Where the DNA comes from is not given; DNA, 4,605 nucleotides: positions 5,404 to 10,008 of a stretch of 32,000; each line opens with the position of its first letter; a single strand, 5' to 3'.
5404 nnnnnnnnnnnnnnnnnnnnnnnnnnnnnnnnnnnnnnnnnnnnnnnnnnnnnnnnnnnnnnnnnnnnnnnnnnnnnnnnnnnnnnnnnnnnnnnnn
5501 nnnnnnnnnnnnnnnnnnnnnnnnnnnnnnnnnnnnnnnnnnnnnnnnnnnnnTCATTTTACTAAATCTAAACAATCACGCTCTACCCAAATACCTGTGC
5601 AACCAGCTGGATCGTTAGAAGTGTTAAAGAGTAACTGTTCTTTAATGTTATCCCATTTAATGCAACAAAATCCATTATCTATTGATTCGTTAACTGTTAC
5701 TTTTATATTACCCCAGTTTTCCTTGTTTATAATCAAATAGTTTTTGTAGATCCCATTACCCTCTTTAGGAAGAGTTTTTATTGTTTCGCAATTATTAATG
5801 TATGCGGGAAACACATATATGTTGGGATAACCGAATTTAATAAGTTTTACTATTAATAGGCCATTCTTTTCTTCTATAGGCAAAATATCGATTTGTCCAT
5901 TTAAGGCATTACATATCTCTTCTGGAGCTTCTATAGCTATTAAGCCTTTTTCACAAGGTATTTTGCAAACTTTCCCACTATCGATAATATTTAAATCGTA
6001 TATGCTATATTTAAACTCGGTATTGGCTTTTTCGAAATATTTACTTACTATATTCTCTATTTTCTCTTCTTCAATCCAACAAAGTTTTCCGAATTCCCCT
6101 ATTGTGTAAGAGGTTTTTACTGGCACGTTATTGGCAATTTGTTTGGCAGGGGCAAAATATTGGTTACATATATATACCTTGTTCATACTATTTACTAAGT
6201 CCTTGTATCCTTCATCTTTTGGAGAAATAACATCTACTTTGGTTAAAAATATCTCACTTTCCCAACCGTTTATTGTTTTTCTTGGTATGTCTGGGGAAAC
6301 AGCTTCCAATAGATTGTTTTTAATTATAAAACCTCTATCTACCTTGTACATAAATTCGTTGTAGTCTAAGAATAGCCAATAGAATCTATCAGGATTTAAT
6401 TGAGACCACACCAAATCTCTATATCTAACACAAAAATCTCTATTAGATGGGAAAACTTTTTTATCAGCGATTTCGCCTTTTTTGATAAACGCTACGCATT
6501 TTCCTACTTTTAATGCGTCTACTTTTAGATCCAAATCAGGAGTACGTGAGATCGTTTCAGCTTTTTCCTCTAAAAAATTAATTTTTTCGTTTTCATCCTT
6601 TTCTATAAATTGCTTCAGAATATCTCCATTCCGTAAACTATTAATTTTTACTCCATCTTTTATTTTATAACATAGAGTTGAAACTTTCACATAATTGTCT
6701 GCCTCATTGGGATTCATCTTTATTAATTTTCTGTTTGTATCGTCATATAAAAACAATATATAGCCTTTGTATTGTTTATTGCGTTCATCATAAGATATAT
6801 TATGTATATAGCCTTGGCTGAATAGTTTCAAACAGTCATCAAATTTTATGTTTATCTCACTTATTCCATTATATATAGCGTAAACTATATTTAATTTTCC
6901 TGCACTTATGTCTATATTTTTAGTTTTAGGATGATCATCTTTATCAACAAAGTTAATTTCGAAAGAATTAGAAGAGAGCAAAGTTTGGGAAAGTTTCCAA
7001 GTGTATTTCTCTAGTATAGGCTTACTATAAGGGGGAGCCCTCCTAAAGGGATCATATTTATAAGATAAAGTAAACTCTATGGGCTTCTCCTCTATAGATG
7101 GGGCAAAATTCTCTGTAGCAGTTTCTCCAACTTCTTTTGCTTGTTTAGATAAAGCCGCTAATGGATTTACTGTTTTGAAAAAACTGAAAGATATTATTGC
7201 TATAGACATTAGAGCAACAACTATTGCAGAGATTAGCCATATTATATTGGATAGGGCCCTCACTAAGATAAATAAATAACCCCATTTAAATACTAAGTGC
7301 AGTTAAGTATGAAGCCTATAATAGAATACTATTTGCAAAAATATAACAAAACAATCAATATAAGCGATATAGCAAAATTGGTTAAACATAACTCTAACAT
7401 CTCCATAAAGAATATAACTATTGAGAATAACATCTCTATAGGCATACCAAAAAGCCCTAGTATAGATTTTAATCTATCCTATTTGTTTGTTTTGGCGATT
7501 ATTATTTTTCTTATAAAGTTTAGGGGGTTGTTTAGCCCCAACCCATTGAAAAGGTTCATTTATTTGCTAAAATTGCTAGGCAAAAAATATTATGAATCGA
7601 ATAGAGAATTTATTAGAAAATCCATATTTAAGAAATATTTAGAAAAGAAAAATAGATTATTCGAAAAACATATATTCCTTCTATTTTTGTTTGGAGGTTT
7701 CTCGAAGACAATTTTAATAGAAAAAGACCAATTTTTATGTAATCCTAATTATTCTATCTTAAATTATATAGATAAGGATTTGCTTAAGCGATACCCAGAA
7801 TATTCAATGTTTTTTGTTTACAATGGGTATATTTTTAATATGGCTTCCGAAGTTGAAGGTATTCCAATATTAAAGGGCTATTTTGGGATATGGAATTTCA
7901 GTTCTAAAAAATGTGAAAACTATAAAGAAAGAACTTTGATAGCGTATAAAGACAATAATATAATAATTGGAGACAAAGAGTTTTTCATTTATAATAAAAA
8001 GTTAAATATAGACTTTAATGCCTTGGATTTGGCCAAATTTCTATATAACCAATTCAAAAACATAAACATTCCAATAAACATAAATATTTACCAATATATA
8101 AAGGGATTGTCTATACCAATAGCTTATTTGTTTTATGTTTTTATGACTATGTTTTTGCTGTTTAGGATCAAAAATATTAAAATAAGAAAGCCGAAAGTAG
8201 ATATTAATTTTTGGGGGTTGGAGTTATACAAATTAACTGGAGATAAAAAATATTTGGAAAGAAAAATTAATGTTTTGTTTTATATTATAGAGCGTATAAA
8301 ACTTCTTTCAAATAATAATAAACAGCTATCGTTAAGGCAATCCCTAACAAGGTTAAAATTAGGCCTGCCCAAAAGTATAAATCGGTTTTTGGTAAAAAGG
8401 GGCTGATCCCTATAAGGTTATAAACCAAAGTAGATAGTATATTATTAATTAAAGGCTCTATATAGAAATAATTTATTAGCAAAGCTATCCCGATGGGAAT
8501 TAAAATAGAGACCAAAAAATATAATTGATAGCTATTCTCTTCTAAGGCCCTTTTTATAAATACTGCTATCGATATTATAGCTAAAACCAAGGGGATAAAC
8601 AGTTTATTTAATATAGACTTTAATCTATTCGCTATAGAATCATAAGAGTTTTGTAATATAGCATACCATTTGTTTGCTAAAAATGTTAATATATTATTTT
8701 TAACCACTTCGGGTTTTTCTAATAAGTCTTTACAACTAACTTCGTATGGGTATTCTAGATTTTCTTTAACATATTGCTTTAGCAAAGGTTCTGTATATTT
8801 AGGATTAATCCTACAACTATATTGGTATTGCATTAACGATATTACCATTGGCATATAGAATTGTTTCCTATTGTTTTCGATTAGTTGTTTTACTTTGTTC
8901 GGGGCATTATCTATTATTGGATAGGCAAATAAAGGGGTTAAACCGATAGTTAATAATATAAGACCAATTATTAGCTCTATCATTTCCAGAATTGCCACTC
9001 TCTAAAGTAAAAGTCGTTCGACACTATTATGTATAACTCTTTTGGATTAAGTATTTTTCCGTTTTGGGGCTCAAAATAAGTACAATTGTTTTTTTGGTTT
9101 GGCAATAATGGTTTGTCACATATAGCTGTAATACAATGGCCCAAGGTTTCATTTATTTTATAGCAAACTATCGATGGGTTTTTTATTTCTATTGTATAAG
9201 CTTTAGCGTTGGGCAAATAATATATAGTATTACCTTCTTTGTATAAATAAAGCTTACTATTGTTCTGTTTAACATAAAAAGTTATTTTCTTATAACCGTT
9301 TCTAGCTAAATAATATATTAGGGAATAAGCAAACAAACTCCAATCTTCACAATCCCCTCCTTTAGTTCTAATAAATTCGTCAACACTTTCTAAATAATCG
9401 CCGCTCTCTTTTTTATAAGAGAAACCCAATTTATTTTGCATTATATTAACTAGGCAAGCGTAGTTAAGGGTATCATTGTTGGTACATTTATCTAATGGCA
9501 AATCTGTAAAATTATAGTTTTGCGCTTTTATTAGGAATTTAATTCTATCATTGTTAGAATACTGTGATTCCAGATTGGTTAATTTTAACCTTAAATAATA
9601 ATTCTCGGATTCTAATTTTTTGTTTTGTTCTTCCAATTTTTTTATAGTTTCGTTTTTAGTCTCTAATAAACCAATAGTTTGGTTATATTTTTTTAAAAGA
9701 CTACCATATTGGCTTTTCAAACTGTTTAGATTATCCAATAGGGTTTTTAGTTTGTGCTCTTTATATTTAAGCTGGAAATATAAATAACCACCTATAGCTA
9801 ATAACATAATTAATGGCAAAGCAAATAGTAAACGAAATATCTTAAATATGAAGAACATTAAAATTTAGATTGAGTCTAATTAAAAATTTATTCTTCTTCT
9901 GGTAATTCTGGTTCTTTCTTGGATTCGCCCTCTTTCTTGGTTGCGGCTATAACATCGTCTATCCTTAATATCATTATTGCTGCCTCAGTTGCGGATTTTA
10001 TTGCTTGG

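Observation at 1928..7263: Five-gene coupled operon of family-less, cysteine-rich proteins with prepilin-like N-termini and a shared Cys module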

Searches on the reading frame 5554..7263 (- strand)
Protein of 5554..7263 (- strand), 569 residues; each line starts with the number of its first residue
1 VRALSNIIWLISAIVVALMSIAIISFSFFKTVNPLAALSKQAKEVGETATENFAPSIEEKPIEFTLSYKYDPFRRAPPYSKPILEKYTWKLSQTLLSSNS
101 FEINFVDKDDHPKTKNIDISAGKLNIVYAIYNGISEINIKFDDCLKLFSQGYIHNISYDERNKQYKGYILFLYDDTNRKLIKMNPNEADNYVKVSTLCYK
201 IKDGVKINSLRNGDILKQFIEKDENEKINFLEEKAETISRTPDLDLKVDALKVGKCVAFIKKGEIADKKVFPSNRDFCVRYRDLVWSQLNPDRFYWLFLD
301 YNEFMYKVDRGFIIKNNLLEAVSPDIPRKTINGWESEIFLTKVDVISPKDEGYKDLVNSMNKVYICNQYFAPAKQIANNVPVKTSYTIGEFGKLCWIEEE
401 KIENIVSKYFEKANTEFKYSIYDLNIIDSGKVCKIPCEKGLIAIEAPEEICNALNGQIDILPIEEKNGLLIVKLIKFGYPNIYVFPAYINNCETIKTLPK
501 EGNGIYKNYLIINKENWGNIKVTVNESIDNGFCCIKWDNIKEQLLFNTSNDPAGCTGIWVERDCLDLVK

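Call 4: search_protein_families(library=pfam, proteins=[window:5554-7263:-], max_evalue=1)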
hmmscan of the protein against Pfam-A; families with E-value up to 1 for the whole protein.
window:5554-7263:- (569 aa): 0 families

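Call 6: list_cluster_members(proteins=[window:5554-7263:-, window:4805-5575:-, window:4805-5557:-, window:3318-4844:-, window:3318-4808:-, window:2482-3342:-, window:1928-2527:-, window:1928-2488:-, window:9888-11510:-, window:8980-9858:-])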
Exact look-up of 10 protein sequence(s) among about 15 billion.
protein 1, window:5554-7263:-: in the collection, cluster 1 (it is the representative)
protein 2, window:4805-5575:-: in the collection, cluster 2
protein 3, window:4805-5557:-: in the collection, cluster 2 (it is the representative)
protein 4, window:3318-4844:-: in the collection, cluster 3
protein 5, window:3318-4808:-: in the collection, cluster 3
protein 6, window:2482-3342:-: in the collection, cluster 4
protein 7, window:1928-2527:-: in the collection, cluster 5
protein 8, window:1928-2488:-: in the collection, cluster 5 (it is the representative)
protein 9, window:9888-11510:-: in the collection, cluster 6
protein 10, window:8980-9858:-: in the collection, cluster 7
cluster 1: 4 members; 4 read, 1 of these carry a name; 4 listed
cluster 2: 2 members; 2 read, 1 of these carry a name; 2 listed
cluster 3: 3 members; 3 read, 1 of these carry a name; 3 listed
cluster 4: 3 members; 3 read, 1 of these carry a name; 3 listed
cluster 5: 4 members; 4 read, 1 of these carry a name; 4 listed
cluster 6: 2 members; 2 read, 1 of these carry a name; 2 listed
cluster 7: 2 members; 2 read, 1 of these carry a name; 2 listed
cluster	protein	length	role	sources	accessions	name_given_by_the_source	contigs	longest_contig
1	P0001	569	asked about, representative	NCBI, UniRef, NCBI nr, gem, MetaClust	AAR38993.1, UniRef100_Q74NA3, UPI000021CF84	NEQ137 [Nanoarchaeum equitans Kin4-M] | NEQ137 n=1 Tax=Nanoarchaeum equitans (strain Kin4-M) TaxID=228908 RepID=Q74NA3_NANEQ | status=active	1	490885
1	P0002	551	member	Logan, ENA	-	-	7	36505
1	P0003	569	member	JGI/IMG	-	-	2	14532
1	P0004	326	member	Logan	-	-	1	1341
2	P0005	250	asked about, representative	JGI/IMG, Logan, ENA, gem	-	-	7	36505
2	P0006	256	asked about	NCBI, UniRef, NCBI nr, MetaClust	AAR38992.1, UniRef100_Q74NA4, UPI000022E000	NEQ136 [Nanoarchaeum equitans Kin4-M] | NEQ136 n=1 Tax=Nanoarchaeum equitans (strain Kin4-M) TaxID=228908 RepID=Q74NA4_NANEQ | status=active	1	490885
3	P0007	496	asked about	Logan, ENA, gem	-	-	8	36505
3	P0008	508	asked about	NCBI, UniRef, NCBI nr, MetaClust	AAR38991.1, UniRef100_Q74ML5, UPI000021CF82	NEQ135 [Nanoarchaeum equitans Kin4-M] | NEQ135 n=1 Tax=Nanoarchaeum equitans (strain Kin4-M) TaxID=228908 RepID=Q74ML5_NANEQ | status=active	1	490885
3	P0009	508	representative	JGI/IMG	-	-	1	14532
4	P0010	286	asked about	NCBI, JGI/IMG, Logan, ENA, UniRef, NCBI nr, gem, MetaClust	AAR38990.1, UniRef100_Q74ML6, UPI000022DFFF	NEQ134 [Nanoarchaeum equitans Kin4-M] | NEQ134 n=1 Tax=Nanoarchaeum equitans (strain Kin4-M) TaxID=228908 RepID=Q74ML6_NANEQ | status=active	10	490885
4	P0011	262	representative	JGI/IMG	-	-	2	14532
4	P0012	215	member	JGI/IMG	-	-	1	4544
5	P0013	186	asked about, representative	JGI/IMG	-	-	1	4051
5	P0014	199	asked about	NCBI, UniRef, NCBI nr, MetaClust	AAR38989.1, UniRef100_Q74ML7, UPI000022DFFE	NEQ132 [Nanoarchaeum equitans Kin4-M] | NEQ132 n=1 Tax=Nanoarchaeum equitans (strain Kin4-M) TaxID=228908 RepID=Q74ML7_NANEQ | status=active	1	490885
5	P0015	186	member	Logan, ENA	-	-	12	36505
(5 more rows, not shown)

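Call 10: find_homologous_proteins(query=window:5554-7263:-, max_evalue=0.01)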
Query window:5554-7263:- (569 aa): 1 proteins with E <= 0.01 among 7860 candidates.
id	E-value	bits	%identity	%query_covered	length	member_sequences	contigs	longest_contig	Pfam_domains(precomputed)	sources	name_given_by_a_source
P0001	0.0e+0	1296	100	100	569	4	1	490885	-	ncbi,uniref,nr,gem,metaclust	ncbi:NEQ137 [Nanoarchaeum equitans Kin4-M]|uniref:NEQ137 n=1 Tax=Nanoarchaeum equitans (strain Kin4-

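Call 27: find_related_loci(query=A2, collection=genome_contigs, flank=10000)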
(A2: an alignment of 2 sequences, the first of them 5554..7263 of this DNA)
Query A2 (569 aa) in genome_contigs; peptide patterns used: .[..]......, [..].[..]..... (x = any residue, [..] = any of these).
27 stretches matched a pattern, but none encodes a relative of the query by tblastn (E <= 1e-3).

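Call 36: search_protein_families(library=ncbifam, proteins=[window:5554-7263:-], max_evalue=1)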
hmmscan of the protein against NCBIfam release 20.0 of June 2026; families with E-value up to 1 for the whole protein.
window:5554-7263:- (569 aa): 1 family
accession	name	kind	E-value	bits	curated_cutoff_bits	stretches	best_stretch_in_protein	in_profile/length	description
NF010301.0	PRK13740.1-2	subfamily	0.18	11.9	210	1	135-184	39-88/128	conjugal transfer protein TraY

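Call 37: search_protein_families(library=phrogs, proteins=[window:5554-7263:-], max_evalue=0.1)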
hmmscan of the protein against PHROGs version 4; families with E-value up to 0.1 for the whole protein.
window:5554-7263:- (569 aa): 0 families

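Call 63: find_related_loci(query=A5, collection=metagenome_contigs, flank=10000)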
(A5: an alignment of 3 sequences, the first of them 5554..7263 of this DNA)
Query A5 (569 aa) in metagenome_contigs; peptide patterns used: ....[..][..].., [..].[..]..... (x = any residue, [..] = any of these).
164 stretches matched a pattern, but none encodes a relative of the query by tblastn (E <= 1e-3).

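Call 90: search_solved_structures(query=A5, max_evalue=1)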
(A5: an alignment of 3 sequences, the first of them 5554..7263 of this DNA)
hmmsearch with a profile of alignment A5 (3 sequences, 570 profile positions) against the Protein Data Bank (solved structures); distinct sequences matched with E-value up to 1: 0.

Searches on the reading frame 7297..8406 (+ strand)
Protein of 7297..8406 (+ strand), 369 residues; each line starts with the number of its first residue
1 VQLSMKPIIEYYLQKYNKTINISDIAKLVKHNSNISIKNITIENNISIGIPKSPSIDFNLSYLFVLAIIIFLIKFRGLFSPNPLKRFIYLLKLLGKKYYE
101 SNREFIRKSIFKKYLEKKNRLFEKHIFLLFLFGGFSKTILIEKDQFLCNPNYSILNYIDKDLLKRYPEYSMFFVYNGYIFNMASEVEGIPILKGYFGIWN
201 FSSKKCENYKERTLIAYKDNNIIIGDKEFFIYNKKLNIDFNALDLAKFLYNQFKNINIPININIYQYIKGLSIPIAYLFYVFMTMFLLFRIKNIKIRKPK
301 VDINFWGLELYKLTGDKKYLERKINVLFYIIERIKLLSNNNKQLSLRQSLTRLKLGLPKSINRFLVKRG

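Call 4: search_protein_families(library=pfam, proteins=[window:7297-8406:+], max_evalue=1)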
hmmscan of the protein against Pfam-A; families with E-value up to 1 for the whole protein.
window:7297-8406:+ (369 aa): 1 family
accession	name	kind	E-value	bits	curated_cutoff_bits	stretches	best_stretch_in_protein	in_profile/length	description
PF23159.1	WH_Rok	-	0.067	13.8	27.6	1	12-41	8-37/58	Repressor Rok winged helix domain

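Call 36: search_protein_families(library=ncbifam, proteins=[window:7297-8406:+], max_evalue=1)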
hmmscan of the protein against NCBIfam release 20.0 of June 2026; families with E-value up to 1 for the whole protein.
window:7297-8406:+ (369 aa): 0 families

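Call 37: search_protein_families(library=phrogs, proteins=[window:7297-8406:+], max_evalue=0.1)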
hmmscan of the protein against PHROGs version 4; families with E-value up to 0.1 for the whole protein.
window:7297-8406:+ (369 aa): 2 families
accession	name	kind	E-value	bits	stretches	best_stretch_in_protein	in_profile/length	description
phrog_23079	-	unknown function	0.035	15.6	0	226-260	46-80/98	-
phrog_19278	-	unknown function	0.051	14.7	1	217-264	20-62/82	-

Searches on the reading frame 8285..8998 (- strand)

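Call 4: search_protein_families(library=pfam, proteins=[window:8285-8998:-], max_evalue=1)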
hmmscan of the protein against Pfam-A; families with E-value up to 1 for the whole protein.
window:8285-8998:- (237 aa): 2 families
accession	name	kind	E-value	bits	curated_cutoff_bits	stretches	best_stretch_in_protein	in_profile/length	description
PF13664.11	DUF4149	-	0.057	14.1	24.6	1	137-186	46-95/102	Domain of unknown function (DUF4149)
PF09843.14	DUF2070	-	0.29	9.8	30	1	107-229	54-174/561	Predicted membrane protein (DUF2070)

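Call 36: search_protein_families(library=ncbifam, proteins=[window:8285-8998:-], max_evalue=1)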
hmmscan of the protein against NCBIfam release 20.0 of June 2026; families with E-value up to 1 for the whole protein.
window:8285-8998:- (237 aa): 1 family
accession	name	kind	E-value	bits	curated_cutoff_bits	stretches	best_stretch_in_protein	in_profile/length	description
NF047706.1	LIC12611_phage_tail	subfamily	0.51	9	480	1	115-204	315-405/628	LIC12611 family phage tail protein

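Call 37: search_protein_families(library=phrogs, proteins=[window:8285-8998:-], max_evalue=0.1)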
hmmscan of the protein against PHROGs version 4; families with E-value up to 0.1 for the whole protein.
window:8285-8998:- (237 aa): 0 families

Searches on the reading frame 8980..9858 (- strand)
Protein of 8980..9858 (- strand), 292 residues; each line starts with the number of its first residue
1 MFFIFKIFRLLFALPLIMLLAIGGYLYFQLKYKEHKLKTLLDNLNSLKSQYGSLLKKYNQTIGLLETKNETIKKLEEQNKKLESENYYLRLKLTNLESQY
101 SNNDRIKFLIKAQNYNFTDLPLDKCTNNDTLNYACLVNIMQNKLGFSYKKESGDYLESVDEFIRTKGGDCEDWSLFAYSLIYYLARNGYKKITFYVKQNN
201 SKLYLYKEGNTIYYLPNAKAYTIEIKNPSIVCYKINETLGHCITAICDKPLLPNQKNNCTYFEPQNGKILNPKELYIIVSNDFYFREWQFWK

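Call 4: search_protein_families(library=pfam, proteins=[window:8980-9858:-], max_evalue=1)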
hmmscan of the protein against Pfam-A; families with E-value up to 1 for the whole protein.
window:8980-9858:- (292 aa): 14 families
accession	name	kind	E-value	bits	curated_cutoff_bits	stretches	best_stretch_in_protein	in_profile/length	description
PF00749.27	tRNA-synt_1c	-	0.022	14.1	23.4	1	69-137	126-193/314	tRNA synthetases class I (E and Q), catalytic domain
PF12698.13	ABC2_membrane_3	-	0.056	13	31.6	1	8-141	3-125/347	ABC-2 family transporter protein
PF14645.11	Chibby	-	0.12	12.9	24.8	1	66-93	66-93/114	Chibby family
PF19220.6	Rod_CreS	-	0.16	11.4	100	1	34-105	12-83/359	Crescentin, rod domain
PF06156.18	YabA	-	0.23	12.5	30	1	41-101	7-60/103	Initiation control protein YabA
PF03961.19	FapA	-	0.24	11.4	31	1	32-112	160-237/272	Flagellar Assembly Protein A beta solenoid domain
PF01166.23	TSC22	-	0.27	11.9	30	1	69-93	20-44/57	TSC-22/dip/bun family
PF03706.18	LPG_synthase_TM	-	0.28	11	33.4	1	8-60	145-197/302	Lysylphosphatidylglycerol synthase TM region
PF19579.4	FtsL_2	-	0.29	11.5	24.6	0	66-101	39-74/100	Bacteriodetes cell division protein (FtsL-like)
PF06009.19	Laminin_II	-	0.3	11.6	33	1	35-106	17-88/138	Laminin Domain II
PF04871.18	Uso1_p115_C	-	0.39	11.4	28.4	1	35-101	15-70/121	Uso1 / p115 like vesicle tethering protein, C terminal region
PF07989.16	Cnn_1N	-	0.44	11.2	28.5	1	71-103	1-33/74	Centrosomin N-terminal motif 1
PF21037.2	CCDC138_cc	-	0.88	10.1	27.1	0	71-100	23-52/59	Coiled-coil-domain-containing protein 138, coiled-coil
PF04977.20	DivIC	-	1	9.7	28.9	0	67-98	21-52/80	Septum formation initiator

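Call 36: search_protein_families(library=ncbifam, proteins=[window:8980-9858:-], max_evalue=1)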
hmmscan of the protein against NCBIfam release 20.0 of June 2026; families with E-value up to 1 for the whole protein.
window:8980-9858:- (292 aa): 8 families
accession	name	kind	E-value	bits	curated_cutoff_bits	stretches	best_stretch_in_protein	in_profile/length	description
NF010507.0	PRK13922.10-6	equivalog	0.024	14.3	219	1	22-101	11-90/252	rod shape-determining protein MreC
TIGR02169.1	SMC_prok_A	equivalog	0.055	11.1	729.4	1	29-105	828-904/1165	chromosome segregation protein SMC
NF008173.0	PRK10920.1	equivalog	0.057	12.5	313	1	13-101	41-130/390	uroporphyrinogen-III C-methyltransferase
NF045487.1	ASRP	equivalog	0.071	11.7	300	1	32-104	373-449/593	archaea-specific SMC-related protein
TIGR02168.1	SMC_prok_B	equivalog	0.11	10.2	567.35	1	32-100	327-395/1181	chromosome segregation protein SMC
NF009644.1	PRK13169.1-5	equivalog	0.18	12.4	130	0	38-105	4-64/116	DNA replication initiation control protein YabA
NF053563.1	Rkd4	equivalog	0.43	8.6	860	1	31-104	205-274/747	arcadin-4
TIGR04211.1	SH3_and_anchor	equivalog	0.49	10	65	1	37-100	85-155/198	TIGR04211 family SH3 domain-containing protein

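Call 37: search_protein_families(library=phrogs, proteins=[window:8980-9858:-], max_evalue=0.1)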
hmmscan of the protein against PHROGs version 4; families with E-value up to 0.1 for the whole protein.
window:8980-9858:- (292 aa): 3 families
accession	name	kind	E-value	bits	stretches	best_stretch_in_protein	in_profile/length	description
phrog_37030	-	unknown function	0.0062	17.8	1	37-62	23-48/76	-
phrog_5975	-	unknown function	0.012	16.3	1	11-99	19-118/182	-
phrog_24654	-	unknown function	0.062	14.4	0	66-99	47-80/85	-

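Call 87: search_solved_structures(query=window:8980-9858:-, max_evalue=1)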
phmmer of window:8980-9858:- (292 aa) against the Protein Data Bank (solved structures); distinct sequences matched with E-value up to 1: 8.
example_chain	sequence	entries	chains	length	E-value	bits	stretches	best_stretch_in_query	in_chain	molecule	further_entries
9h5f_A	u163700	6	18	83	0.0058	19.4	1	27-99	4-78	Isoform M1 of Microphthalmia-associated transcription factor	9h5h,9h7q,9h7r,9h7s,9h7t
4ath_A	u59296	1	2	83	0.014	18.1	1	27-99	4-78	MICROPHTHALMIA-ASSOCIATED TRANSCRIPTION FACTOR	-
4ati_A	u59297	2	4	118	0.077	15.7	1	34-99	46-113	MICROPHTHALMIA-ASSOCIATED TRANSCRIPTION FACTOR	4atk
6g1l_A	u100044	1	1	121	0.089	15.5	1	34-99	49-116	Microphthalmia-associated transcription factor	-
4fgo_A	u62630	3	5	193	0.12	15.1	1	151-182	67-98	Periplasmic protein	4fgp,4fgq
6fx5_A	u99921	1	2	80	0.45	13.2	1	27-99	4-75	Microphthalmia-associated transcription factor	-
4c7n_A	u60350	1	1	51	0.46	13.2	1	64-99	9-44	MICROPHTHALMIA ASSOCIATED TRANSCRIPTION FACTOR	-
7d8r_A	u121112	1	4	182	0.47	13.2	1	29-97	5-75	Microphthalmia-associated transcription factor,Methionyl-tRNA synthetase beta subunit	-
